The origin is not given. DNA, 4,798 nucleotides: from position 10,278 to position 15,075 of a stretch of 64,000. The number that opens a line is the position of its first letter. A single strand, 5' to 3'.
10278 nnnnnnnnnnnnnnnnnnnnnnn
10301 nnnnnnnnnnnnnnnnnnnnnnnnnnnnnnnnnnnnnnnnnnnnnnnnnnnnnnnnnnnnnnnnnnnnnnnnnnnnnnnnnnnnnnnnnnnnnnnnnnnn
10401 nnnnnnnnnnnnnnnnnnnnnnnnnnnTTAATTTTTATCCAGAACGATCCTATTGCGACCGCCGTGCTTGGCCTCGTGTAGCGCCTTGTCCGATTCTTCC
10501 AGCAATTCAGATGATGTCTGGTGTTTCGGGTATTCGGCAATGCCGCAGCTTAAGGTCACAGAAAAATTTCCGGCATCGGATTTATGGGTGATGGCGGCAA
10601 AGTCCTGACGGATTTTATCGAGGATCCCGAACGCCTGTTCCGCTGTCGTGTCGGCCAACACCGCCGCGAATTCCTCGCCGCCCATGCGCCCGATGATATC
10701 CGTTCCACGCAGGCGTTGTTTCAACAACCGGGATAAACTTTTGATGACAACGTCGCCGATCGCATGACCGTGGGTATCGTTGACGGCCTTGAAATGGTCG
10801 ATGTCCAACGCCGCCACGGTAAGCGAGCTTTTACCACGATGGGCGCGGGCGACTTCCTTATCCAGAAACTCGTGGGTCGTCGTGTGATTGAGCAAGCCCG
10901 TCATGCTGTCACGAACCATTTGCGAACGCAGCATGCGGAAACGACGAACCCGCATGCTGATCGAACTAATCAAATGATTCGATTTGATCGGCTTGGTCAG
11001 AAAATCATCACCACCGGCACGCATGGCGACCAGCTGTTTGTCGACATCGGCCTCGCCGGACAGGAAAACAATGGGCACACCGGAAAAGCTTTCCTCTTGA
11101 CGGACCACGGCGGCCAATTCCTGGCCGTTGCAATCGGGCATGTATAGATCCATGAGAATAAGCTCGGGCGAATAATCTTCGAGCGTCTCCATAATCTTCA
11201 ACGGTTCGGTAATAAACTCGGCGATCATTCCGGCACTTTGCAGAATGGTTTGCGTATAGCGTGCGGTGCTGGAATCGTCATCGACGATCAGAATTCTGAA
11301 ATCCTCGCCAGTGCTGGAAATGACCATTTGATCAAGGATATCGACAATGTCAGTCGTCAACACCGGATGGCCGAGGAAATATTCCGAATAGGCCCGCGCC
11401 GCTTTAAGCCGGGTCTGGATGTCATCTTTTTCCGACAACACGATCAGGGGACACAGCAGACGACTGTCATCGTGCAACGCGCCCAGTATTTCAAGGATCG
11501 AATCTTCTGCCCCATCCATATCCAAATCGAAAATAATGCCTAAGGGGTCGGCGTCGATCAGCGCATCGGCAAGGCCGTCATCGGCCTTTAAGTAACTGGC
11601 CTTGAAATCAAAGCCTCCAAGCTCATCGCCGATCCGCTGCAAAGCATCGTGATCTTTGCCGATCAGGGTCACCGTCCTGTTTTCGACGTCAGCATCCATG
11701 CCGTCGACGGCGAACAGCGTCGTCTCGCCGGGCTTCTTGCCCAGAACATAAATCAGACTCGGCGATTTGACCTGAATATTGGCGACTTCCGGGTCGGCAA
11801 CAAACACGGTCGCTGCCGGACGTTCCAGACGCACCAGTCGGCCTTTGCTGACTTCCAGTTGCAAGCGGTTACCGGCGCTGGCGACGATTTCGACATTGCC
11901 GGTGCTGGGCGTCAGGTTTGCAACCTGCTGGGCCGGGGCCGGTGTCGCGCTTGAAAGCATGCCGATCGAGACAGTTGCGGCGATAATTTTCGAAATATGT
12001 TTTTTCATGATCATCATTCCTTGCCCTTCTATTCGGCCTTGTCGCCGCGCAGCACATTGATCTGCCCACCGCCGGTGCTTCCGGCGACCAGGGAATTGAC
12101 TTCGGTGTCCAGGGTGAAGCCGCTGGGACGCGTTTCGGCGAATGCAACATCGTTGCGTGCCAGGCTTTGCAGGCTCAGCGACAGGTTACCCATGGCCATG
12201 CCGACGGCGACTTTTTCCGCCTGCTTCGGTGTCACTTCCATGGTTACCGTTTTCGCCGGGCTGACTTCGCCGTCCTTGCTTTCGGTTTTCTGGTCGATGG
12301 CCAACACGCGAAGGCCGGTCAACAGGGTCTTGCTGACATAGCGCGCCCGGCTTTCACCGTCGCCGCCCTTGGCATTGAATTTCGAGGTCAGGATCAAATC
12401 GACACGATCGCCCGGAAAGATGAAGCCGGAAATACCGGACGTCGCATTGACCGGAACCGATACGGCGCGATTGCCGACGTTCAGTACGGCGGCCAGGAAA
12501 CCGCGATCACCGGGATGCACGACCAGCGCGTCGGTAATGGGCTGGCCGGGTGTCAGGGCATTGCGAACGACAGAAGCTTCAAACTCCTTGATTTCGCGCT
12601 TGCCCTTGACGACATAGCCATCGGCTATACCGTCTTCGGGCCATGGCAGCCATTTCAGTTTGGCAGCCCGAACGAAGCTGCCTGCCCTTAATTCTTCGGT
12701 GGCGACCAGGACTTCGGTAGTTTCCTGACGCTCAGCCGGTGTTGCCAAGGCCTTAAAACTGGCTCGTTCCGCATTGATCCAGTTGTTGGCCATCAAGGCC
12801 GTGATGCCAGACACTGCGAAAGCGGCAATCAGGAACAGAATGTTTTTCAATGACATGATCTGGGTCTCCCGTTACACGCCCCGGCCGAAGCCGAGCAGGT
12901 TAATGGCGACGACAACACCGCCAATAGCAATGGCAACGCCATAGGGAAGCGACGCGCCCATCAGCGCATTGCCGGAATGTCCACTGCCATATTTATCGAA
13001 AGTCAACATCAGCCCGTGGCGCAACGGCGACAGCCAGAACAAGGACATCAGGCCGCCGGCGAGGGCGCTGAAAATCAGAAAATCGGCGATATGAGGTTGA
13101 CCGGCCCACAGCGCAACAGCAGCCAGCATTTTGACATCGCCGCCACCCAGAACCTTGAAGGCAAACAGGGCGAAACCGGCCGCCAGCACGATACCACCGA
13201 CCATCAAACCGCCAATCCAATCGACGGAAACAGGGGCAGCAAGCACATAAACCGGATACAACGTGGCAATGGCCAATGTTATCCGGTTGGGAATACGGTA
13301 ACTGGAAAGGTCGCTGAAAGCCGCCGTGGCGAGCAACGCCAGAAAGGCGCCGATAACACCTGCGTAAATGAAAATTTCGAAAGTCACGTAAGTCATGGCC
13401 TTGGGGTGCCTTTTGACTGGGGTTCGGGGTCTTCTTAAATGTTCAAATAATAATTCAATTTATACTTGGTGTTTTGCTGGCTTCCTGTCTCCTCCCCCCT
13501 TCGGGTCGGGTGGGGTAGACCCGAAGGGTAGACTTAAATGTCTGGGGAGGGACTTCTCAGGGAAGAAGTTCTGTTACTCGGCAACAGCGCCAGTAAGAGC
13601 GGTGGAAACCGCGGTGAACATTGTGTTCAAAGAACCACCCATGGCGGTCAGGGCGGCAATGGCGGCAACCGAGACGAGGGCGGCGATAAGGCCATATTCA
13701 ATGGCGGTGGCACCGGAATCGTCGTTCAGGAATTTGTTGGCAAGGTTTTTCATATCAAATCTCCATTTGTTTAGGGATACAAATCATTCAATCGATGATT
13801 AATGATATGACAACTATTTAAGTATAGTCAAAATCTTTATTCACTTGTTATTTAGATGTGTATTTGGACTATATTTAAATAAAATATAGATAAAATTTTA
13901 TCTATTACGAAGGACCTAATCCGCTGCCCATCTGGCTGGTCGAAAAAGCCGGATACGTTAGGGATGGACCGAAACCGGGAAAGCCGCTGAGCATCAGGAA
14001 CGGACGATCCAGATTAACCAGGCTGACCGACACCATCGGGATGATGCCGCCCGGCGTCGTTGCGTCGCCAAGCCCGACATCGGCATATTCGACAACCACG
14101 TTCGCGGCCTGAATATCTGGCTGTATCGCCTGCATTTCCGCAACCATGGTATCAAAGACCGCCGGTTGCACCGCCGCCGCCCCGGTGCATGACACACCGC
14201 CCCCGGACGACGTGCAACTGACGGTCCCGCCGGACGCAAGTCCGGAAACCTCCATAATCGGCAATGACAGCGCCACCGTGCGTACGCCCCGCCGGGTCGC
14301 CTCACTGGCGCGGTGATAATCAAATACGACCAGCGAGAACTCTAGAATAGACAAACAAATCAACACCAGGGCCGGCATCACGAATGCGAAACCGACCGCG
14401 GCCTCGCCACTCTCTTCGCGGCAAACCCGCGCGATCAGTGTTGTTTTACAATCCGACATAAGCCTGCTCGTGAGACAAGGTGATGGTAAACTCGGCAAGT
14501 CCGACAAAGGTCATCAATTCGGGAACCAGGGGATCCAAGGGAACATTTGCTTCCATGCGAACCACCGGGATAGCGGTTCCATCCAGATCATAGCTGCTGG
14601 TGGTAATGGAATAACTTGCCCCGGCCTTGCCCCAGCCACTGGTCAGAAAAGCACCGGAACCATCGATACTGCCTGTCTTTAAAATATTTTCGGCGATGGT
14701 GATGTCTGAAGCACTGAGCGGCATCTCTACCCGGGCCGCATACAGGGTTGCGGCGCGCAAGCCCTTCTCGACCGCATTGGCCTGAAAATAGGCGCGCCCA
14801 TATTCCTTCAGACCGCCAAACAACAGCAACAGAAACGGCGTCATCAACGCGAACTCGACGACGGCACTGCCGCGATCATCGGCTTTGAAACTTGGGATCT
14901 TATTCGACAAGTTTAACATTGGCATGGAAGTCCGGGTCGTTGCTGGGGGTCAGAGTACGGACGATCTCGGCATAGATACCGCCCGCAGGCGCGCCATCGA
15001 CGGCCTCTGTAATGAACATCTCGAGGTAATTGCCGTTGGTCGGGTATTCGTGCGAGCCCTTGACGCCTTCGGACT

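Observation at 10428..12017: Secretin-type N-terminal pilus domain fused to a PleD-like REC-REC-GGDEF cyclase, at the position where cpaC is expected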

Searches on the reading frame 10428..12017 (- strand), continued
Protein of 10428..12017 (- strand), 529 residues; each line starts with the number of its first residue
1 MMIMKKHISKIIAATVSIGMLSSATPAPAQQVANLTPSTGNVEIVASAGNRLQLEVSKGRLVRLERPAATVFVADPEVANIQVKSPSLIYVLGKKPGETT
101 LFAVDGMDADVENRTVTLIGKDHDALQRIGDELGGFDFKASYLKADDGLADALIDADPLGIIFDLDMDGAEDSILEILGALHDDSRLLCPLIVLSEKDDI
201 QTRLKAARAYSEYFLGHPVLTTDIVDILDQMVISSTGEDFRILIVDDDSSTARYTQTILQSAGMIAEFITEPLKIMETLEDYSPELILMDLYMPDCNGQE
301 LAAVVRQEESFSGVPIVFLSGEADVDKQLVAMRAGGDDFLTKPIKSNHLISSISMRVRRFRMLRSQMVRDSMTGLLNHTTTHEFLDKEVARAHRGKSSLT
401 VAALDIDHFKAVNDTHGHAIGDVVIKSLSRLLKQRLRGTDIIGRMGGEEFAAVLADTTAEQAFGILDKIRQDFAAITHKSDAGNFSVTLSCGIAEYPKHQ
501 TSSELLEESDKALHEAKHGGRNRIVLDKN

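Call 48: fold_search(model_id=the predicted structure, library=pdb)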
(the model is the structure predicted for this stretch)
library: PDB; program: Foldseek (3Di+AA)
matches with E <= 10: 1678; with E <= 0.001: 621
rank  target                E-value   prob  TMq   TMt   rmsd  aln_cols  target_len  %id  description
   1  9g86_A                4.8e-33  1.00  0.30  0.35  21.1       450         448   23  Structure of Response regulator PleD in complex with c-diGMP and pppGpp (released 2025-08-06)
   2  2wb4_A                6.9e-33  1.00  0.30  0.34  19.2       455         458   23  activated diguanylate cyclase PleD in complex with c-di-GMP (released 2010-04-21)
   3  2v0n_A                1.7e-32  1.00  0.30  0.34  19.3       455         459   22  ACTIVATED RESPONSE REGULATOR PLED IN COMPLEX WITH C-DIGMP AND GTP- ALPHA-S (released 2007-08-21)
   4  9g85_C                2.5e-32  1.00  0.30  0.36  21.1       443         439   23  Structure of Response regulator PleD in complex with c-diGMP and ppGpp (released 2025-08-06)
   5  9g85_B                2.5e-32  1.00  0.29  0.35  21.2       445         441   23  Structure of Response regulator PleD in complex with c-diGMP and ppGpp (released 2025-08-06)
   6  9g85_A                6.8e-32  1.00  0.30  0.35  21.1       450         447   23  Structure of Response regulator PleD in complex with c-diGMP and ppGpp (released 2025-08-06)
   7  9g85_D                9.7e-32  1.00  0.30  0.35  21.2       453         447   23  Structure of Response regulator PleD in complex with c-diGMP and ppGpp (released 2025-08-06)
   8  2wb4_B                1.2e-31  1.00  0.30  0.36  17.2       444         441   22  activated diguanylate cyclase PleD in complex with c-di-GMP (released 2010-04-21)
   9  1w25_A                2.1e-31  1.00  0.32  0.37  17.1       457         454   22  Response regulator PleD in complex with c-diGMP (released 2004-11-18)
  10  9g86_B                3.3e-31  1.00  0.30  0.35  21.0       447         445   23  Structure of Response regulator PleD in complex with c-diGMP and pppGpp (released 2025-08-06)
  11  6zxb_A                8.5e-29  1.00  0.45  0.76   4.5       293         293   34  Diguanylate cyclase DgcR (I-site mutant) in native state (released 2021-03-31)
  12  3bre_B                1.2e-27  1.00  0.29  0.47  22.0       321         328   29  Crystal Structure of P.aeruginosa PA3702 (released 2008-04-01)
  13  6zxm_A                1.9e-26  1.00  0.30  0.53  12.1       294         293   35  Diguanylate cyclase DgcR in complex with c-di-GMP (released 2021-03-31)
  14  3bre_A                1.4e-25  1.00  0.29  0.48  22.3       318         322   29  Crystal Structure of P.aeruginosa PA3702 (released 2008-04-01)
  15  3i5a                  3.2e-25  1.00  0.29  0.47  22.7       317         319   29  Crystal structure of full-length WpsR from Pseudomonas syringae (released 2009-08-18)
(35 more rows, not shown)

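Call 54: find_encoding_contigs(protein=P0011, flank=10000, max_places=1)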
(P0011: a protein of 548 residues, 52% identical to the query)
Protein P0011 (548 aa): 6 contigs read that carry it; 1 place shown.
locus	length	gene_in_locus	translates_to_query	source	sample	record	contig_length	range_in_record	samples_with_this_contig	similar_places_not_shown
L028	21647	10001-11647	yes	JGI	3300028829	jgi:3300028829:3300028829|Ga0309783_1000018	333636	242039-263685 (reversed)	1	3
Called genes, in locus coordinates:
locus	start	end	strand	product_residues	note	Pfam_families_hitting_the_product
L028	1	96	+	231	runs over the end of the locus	PF09476:Pilus_CpaD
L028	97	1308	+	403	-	PF01656:CbiA, PF06564:CBP_BcsQ (weak), PF10609:ParA, PF13614:AAA_31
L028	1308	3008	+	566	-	PF00437:T2SSE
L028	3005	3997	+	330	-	PF00482:T2SSF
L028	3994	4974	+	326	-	PF00482:T2SSF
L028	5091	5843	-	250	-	-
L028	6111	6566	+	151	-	PF12802:MarR_2, PF13463:HTH_27, PF22381:Staph_reg_Sar_Rot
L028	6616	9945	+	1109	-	PF02743:dCache_1, PF00989:PAS, PF13188:PAS_8, PF08448:PAS_4, PF13426:PAS_9, PF08447:PAS_3, PF00512:HisKA, PF02518:HATPase_c, +2 more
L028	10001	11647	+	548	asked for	PF01627:Hpt (faint), PF22335:Cas10-Cmr2_palm2 (faint), PF00072:Response_reg, PF20161:VpsR (faint), PF00072:Response_reg, PF00990:GGDEF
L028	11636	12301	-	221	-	PF13419:HAD_2 (faint), PF00702:Hydrolase (weak), PF13242:Hydrolase_like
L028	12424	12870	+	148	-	PF04304:DUF454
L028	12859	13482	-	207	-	PF00106:adh_short, PF13561:adh_short_C2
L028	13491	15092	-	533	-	PF00890:FAD_binding_2, PF01266:DAO (weak), PF03486:HI0933_like (faint), PF07992:Pyr_redox_2 (faint), PF02910:Succ_DH_flav_C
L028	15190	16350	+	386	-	PF01546:Peptidase_M20, PF07687:M20_dimer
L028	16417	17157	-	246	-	-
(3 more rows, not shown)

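Call 55: search_protein_families(library=pfam, proteins=[P0128, P0127], max_evalue=0.001)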
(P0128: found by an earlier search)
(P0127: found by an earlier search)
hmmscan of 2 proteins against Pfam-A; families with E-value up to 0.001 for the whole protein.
P0128 (652 aa): 5 families
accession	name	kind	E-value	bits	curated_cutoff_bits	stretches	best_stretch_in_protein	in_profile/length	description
PF00990.26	GGDEF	-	7.3e-40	136.8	23.8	1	492-646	3-161/161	Diguanylate cyclase, GGDEF domain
PF00072.30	Response_reg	-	3.1e-22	79.3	30.2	1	365-476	1-110/111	Response regulator receiver domain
PF13629.12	T2SS-T3SS_pil_N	-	5.1e-20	71.4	23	1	47-116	3-72/72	Pilus formation protein N terminal region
PF00263.26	Secretin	-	9e-17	61.6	27.5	1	251-347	1-104/169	Bacterial type II and III secretion system protein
PF22335.1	Cas10-Cmr2_palm2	-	1.3e-06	29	27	1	569-647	58-132/133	Cas10/Cmr2, second palm domain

P0127 (459 aa): 3 families
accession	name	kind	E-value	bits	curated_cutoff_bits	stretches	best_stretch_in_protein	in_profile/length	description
PF00990.26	GGDEF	-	3.2e-41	141.2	23.8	1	299-453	3-161/161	Diguanylate cyclase, GGDEF domain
PF00072.30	Response_reg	-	1.9e-25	89.7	30.2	1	172-283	1-110/111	Response regulator receiver domain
PF22335.1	Cas10-Cmr2_palm2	-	8.9e-07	29.5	27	1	376-454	58-132/133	Cas10/Cmr2, second palm domain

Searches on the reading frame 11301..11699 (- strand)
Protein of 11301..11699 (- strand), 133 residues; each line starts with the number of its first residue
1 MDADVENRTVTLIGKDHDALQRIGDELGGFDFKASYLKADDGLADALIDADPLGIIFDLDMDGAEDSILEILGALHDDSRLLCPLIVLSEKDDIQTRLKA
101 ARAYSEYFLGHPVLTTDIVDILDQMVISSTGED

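Call 29: search_protein_families(library=pfam, proteins=[window:11301-11699:-], max_evalue=10)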
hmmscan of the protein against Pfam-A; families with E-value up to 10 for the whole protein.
seq(133 aa): 0 families

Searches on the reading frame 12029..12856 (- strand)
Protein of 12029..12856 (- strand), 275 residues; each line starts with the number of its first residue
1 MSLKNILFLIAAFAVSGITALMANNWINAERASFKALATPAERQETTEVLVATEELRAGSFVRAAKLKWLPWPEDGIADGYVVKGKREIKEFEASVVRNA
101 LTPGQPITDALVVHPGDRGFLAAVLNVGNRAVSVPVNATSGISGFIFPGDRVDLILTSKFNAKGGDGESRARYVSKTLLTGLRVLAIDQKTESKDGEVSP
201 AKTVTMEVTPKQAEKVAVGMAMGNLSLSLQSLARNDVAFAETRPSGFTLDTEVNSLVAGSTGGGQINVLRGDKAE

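Call 3: search_protein_families(library=pfam, proteins=[window:12029-12856:-], max_evalue=0.01)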
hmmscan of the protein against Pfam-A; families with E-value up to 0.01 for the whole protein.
window:12029-12856:- (275 aa): 2 families
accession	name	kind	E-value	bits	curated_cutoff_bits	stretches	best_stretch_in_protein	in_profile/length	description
PF16976.10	RcpC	-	1.6e-30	105.8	28.8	1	119-229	1-113/114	Flp pilus assembly protein RcpC/CpaB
PF08666.17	SAF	-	9.4e-06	26.5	21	1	48-112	2-62/63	SAF domain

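Call 39: find_encoding_contigs(protein=window:12029-12856:-, flank=5000, max_places=10)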
Protein window:12029-12856:- (275 aa): 19 contigs read that carry it; 10 places shown.
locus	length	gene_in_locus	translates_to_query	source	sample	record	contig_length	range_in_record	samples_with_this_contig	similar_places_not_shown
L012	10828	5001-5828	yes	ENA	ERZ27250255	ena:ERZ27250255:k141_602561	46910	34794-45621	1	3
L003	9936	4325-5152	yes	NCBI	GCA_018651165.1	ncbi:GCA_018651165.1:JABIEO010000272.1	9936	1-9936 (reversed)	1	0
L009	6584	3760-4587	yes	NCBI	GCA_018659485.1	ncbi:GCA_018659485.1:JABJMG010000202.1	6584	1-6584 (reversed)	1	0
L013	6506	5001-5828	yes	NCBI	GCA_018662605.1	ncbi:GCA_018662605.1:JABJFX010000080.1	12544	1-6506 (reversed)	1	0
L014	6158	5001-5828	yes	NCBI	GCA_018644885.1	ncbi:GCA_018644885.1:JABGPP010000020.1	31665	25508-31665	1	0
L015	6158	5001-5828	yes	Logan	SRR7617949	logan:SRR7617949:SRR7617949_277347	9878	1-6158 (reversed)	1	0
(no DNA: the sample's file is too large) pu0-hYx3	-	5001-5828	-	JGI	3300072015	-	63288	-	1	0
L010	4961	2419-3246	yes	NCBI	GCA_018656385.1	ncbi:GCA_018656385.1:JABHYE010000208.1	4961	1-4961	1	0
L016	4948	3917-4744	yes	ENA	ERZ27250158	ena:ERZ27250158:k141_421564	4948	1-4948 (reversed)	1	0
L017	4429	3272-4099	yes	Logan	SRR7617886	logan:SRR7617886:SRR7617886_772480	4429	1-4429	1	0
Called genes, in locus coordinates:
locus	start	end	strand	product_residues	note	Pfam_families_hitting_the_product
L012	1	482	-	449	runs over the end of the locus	PF04055:Radical_SAM, PF06969:HemN_C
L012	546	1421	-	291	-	PF01557:FAA_hydrolase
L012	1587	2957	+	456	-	PF13400:Tad (weak)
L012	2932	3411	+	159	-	PF07811:TadE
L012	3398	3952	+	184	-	PF07811:TadE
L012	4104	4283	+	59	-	PF04964:Flp_Fap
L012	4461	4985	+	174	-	PF01478:Peptidase_A24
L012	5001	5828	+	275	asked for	PF08666:SAF (weak), PF16976:RcpC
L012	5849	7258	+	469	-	PF13629:T2SS-T3SS_pil_N, PF00263:Secretin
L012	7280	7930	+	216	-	PF09476:Pilus_CpaD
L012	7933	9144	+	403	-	PF01656:CbiA, PF06564:CBP_BcsQ, PF10609:ParA, PF13614:AAA_31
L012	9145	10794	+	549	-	PF00437:T2SSE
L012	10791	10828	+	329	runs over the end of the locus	PF00482:T2SSF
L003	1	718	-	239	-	PF01557:FAA_hydrolase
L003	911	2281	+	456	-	PF13400:Tad (weak)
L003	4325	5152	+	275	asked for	PF08666:SAF (weak), PF16976:RcpC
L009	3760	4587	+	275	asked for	PF08666:SAF (weak), PF16976:RcpC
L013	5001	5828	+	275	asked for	PF08666:SAF (weak), PF16976:RcpC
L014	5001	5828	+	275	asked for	PF08666:SAF (weak), PF16976:RcpC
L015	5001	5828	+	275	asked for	PF08666:SAF (weak), PF16976:RcpC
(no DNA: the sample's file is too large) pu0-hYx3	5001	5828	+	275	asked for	PF08666:SAF (weak), PF16976:RcpC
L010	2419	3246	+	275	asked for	PF08666:SAF (weak), PF16976:RcpC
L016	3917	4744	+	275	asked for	PF08666:SAF (weak), PF16976:RcpC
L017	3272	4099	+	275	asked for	PF08666:SAF (weak), PF16976:RcpC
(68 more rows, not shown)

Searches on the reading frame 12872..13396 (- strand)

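Call 3: search_protein_families(library=pfam, proteins=[window:12872-13396:-], max_evalue=0.01)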
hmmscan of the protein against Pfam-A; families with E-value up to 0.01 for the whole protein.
window:12872-13396:- (174 aa): 1 family
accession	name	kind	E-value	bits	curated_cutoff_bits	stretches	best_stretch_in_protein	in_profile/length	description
PF01478.23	Peptidase_A24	-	1.6e-14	54.6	26.5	1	18-118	3-103/104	Type IV leader peptidase family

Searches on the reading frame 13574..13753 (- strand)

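Call 3: search_protein_families(library=pfam, proteins=[window:13574-13753:-], max_evalue=0.01)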
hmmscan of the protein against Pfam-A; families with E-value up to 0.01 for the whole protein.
window:13574-13753:- (59 aa): 1 family
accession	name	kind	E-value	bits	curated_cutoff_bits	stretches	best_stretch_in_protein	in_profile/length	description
PF04964.19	Flp_Fap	-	2e-19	69.6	32.2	1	8-53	1-46/46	Flp/Fap pilin component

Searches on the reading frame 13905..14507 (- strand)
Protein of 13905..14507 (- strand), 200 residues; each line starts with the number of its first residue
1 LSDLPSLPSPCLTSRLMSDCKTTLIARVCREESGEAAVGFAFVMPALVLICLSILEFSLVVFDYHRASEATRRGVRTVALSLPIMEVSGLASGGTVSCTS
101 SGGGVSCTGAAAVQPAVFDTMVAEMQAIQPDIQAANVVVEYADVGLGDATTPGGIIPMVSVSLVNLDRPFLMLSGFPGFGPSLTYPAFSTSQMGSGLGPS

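Call 3: search_protein_families(library=pfam, proteins=[window:13905-14507:-], max_evalue=0.01)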
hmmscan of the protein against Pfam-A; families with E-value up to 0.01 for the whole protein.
window:13905-14507:- (200 aa): 1 family
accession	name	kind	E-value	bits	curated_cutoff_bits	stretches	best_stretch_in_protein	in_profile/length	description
PF07811.17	TadE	-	1e-09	38.8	22.9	1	34-76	1-43/43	TadE-like protein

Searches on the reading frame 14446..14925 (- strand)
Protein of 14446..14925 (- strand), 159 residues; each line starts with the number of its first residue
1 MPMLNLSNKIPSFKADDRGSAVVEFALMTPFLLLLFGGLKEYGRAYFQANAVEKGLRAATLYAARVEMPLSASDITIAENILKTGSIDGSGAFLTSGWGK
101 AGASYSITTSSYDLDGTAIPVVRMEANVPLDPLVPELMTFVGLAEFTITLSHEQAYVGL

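Call 3: search_protein_families(library=pfam, proteins=[window:14446-14925:-], max_evalue=0.01)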
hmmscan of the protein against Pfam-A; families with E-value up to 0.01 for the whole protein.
window:14446-14925:- (159 aa): 1 family
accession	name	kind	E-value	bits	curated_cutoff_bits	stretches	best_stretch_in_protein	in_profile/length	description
PF07811.17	TadE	-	1.8e-09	38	22.9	1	19-59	1-41/43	TadE-like protein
